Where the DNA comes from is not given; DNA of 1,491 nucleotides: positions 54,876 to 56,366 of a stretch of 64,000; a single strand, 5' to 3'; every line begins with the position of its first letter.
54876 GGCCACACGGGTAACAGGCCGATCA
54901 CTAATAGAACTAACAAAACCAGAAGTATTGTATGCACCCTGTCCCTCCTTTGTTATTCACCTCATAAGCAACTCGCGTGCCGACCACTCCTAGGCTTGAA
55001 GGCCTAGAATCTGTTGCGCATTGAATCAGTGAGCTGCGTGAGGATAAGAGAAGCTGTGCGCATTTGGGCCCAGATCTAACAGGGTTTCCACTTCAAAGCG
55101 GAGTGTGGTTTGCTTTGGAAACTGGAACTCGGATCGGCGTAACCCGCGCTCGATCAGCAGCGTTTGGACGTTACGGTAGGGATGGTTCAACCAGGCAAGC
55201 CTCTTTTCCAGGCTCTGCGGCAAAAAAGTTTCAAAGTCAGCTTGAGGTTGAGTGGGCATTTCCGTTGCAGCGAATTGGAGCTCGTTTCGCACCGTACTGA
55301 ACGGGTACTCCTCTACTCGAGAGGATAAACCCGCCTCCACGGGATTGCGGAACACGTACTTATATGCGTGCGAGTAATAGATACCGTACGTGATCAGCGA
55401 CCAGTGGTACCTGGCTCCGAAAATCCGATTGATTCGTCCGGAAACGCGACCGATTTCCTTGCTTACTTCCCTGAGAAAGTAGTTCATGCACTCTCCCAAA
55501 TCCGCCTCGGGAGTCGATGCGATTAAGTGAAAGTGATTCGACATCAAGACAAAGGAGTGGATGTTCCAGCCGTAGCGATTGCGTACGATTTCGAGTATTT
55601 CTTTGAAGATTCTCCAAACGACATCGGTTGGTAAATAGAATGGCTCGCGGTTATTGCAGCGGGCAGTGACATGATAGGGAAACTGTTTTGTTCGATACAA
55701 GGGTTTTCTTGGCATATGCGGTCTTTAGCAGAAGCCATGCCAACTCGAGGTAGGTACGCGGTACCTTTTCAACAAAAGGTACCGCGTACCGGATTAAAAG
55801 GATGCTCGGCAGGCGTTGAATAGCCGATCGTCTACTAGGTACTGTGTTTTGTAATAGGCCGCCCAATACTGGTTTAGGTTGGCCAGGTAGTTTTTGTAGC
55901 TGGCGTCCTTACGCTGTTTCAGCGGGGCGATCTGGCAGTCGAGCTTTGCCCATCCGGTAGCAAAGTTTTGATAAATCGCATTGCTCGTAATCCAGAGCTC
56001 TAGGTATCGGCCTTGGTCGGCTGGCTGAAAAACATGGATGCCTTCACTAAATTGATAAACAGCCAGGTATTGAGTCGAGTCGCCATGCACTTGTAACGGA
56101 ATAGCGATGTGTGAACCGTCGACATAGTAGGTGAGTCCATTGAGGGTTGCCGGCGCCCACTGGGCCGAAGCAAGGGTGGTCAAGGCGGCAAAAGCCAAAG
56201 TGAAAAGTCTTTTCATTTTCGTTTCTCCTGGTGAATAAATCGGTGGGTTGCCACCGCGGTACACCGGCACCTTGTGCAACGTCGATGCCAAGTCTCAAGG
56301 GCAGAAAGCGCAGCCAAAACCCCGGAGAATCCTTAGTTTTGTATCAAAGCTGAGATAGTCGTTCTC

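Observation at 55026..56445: REP-associated tyrosine transposase (RAYT) with flanking REP palindromes bracketing a small secreted-protein gene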

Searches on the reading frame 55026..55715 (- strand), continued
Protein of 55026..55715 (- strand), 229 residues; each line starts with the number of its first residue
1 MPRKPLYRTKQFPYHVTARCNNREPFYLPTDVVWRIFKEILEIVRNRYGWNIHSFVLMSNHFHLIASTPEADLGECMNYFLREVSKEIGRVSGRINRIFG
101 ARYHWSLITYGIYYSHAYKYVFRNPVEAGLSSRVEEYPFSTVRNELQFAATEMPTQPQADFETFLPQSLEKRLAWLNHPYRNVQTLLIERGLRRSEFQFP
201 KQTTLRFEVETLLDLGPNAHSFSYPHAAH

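Call 55: predict_structure(alignment_id=A2)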
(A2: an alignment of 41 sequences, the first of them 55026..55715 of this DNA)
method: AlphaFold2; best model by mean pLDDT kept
length: 229 residues; sequences in the alignment: 41
mean_pLDDT: 90.8   pTM: 0.88
mean pLDDT of the five models: 90.8, 90.7, 89.7, 89.5, 88.6
residues with pLDDT >= 90: 185; 70-90: 23; 50-70: 12; < 50: 9
segments of 3 or more residues with pLDDT < 50: 222-229
pLDDT, mean of each block of 10 residues (from residue 1): 77 97 95 97 97 97 98 96 97 92 96 97 98 97 81 84 92 96 97 96 93 74 42
secondary structure, 60 per line:
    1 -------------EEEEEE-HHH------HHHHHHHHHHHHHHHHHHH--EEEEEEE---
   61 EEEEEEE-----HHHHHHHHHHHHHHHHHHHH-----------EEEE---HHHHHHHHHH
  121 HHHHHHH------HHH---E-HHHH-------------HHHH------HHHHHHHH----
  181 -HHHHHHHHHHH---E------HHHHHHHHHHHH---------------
elements in order: E14-19 H30-48 E51-57 E61-67 H73-92 E104-107 H111-127 H142-145 H159-162 H169-176 H182-192 H203-214

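Call 58: fold_search(model_id=the predicted structure, library=pdb)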
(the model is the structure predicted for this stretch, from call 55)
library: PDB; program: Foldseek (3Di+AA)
matches with E <= 10: 1390; with E <= 0.001: 31
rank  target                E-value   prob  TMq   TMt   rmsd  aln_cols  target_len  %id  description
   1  4er8_A                4.8e-11  1.00  0.55  0.74   4.9       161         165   24  Structure of the REP associates tyrosine transposase bound to a REP hairpin (released 2012-08-15)
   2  2xma_B                3.2e-06  1.00  0.38  0.62   8.4       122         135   16  DEINOCOCCUS RADIODURANS ISDRA2 TRANSPOSASE RIGHT END DNA COMPLEX (released 2010-10-13)
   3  2xqc_D                3.9e-06  1.00  0.38  0.63   2.4       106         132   16  DEINOCOCCUS RADIODURANS ISDRA2 TRANSPOSASE COMPLEXED WITH LEFT END RECOGNITION AND CLEAVAGE SITE AND ZN (released 2010-10-13)
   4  2xma_A                4.9e-06  1.00  0.39  0.61   8.1       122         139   16  DEINOCOCCUS RADIODURANS ISDRA2 TRANSPOSASE RIGHT END DNA COMPLEX (released 2010-10-13)
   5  2xma_E                4.9e-06  1.00  0.38  0.60   8.4       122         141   16  DEINOCOCCUS RADIODURANS ISDRA2 TRANSPOSASE RIGHT END DNA COMPLEX (released 2010-10-13)
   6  2f4f_A                6.7e-06  1.00  0.38  0.63   2.4       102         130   19  Crystal structure of IS200 transposase (released 2005-12-13)
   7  2xm3_C                9.7e-06  1.00  0.38  0.65   5.1       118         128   16  Deinococcus radiodurans ISDra2 Transposase Left end DNA complex (released 2010-10-13)
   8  2xo6_D                1.1e-05  1.00  0.38  0.64   2.5       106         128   16  DEINOCOCCUS RADIODURANS ISDRA2 TRANSPOSASE Y132F MUTANT COMPLEXED WITH LEFT END RECOGNITION AND CLEAVAGE SITE (released 2010-10-13)
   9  2xm3_A                1.2e-05  1.00  0.38  0.67   6.7       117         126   15  Deinococcus radiodurans ISDra2 Transposase Left end DNA complex (released 2010-10-13)
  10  2xm3_D                1.4e-05  1.00  0.38  0.64   2.3       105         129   14  Deinococcus radiodurans ISDra2 Transposase Left end DNA complex (released 2010-10-13)
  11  2xo6_A                1.4e-05  1.00  0.39  0.63   4.9       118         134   17  DEINOCOCCUS RADIODURANS ISDRA2 TRANSPOSASE Y132F MUTANT COMPLEXED WITH LEFT END RECOGNITION AND CLEAVAGE SITE (released 2010-10-13)
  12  2xm3_B                1.6e-05  1.00  0.38  0.64   5.9       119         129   16  Deinococcus radiodurans ISDra2 Transposase Left end DNA complex (released 2010-10-13)
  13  2vjv_A                1.7e-05  1.00  0.39  0.69   2.2       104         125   14  Crystal structure of the IS608 transposase in complex with left end 26-mer DNA hairpin and a 6-mer DNA representing th (released 2008-02-19)
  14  2vic_A                1.8e-05  1.00  0.40  0.58  12.4       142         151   13  CRYSTAL STRUCTURE OF THE ISHP608 TRANSPOSASE IN COMPLEX with Left end 26- mer DNA and manganese (released 2008-02-19)
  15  2ec2_B                2.2e-05  1.00  0.36  0.60   2.5       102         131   20  Crystal structure of transposase from Sulfolobus tokodaii (released 2007-02-27)
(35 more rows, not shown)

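Call 79: find_encoding_contigs(protein=P0003, flank=3000, max_places=2)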
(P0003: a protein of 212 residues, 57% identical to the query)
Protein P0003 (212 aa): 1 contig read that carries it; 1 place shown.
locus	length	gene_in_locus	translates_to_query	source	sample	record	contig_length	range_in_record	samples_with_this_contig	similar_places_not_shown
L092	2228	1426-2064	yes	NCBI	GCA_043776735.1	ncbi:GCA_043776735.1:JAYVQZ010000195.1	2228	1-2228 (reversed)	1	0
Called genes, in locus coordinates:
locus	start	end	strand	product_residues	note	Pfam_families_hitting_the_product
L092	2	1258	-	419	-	?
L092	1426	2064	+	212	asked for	-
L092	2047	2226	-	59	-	?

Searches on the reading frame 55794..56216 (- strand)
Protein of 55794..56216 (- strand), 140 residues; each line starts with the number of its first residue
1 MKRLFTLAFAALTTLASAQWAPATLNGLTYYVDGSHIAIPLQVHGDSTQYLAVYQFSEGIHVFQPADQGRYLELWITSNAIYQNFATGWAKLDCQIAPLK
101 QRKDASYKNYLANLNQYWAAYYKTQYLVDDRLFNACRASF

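Call 3: search_protein_families(library=pfam, proteins=[window:55794-56216:-], max_evalue=0.01)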
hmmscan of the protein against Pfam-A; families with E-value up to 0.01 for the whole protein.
window:55794-56216:- (140 aa): 0 families

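Call 4: search_protein_families(library=ncbifam, proteins=[window:55794-56216:-], max_evalue=0.01)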
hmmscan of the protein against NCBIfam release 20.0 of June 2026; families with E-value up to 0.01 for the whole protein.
window:55794-56216:- (140 aa): 0 families

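Call 53: find_homologous_proteins(query=window:55794-56216:-)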
Query window:55794-56216:- (140 aa): 1 proteins with E <= 0.001 among 15 candidates.
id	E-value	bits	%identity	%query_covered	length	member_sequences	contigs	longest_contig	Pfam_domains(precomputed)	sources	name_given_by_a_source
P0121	1.1e-89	315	100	100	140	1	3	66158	-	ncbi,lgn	-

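Call 54: find_encoding_contigs(protein=P0121, flank=10000, max_places=5)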
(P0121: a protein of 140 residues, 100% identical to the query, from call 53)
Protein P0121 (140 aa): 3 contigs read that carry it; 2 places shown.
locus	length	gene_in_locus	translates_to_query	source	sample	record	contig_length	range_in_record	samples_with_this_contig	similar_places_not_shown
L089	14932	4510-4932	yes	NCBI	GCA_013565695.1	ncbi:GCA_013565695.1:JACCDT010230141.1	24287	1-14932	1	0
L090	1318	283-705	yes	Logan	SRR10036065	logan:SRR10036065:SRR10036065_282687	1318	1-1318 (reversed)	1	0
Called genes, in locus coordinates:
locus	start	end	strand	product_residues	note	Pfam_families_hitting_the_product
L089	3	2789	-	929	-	?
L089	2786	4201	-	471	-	-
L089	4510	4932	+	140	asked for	-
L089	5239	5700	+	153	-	-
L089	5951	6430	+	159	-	PF01814:Hemerythrin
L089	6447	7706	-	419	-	PF25390:WD40_RLD, PF13540:RCC1_2, PF00415:RCC1 (weak), PF25390:WD40_RLD (weak)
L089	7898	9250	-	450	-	-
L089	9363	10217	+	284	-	-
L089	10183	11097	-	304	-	-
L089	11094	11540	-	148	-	-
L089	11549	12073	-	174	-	PF00578:AhpC-TSA, PF08534:Redoxin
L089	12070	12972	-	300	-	PF01073:3Beta_HSD, PF01370:Epimerase, PF04321:RmlD_sub_bind (weak), PF16363:GDP_Man_Dehyd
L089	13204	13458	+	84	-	-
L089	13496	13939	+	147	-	PF01475:FUR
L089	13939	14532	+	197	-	PF01569:PAP2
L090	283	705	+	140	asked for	-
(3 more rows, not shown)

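Call 63: search_protein_representatives(protein=window:55794-56216:-)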
Query: 140 residues. Proteins with E-value up to 0.001 (for the whole library): 5; up to 1e-10: 3; up to 1e-30: 1. The best 5 are listed.
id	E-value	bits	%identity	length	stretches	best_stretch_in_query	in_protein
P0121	3.4e-90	315.4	100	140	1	1-140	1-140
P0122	4.1e-28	114.3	44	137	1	5-138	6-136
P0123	1.5e-19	86.6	42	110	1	6-112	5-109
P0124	2.1e-05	40.8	34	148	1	1-138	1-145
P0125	6.5e-04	36.0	29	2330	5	57-98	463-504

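Call 64: find_encoding_contigs(protein=P0122, flank=6000, max_places=4)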
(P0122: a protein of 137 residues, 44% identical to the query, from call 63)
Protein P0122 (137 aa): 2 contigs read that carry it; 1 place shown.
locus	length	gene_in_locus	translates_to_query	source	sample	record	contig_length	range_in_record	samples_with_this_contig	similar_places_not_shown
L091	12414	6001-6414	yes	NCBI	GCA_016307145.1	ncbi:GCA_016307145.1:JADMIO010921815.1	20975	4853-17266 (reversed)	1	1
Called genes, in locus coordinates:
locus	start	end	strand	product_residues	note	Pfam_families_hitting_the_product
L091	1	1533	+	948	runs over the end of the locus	PF13191:AAA_16, PF13401:AAA_22 (weak), PF00196:GerE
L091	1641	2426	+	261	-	PF00561:Abhydrolase_1, PF12146:Hydrolase_4, PF12697:Abhydrolase_6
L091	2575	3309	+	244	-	PF00528:BPD_transp_1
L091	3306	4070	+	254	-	PF00005:ABC_tran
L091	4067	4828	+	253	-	PF00528:BPD_transp_1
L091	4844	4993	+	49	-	-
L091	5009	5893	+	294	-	PF12974:Phosphonate-bd, PF13379:NMT1_2, PF09084:NMT1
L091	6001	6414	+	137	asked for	-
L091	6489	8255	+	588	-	PF10092:DUF2330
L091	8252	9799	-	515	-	-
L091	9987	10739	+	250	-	-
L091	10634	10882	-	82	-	-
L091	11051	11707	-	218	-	PF00578:AhpC-TSA, PF08534:Redoxin, PF10417:1-cysPrx_C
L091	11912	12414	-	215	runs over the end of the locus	PF06902:Fer4_19, PF09360:zf-CDGSH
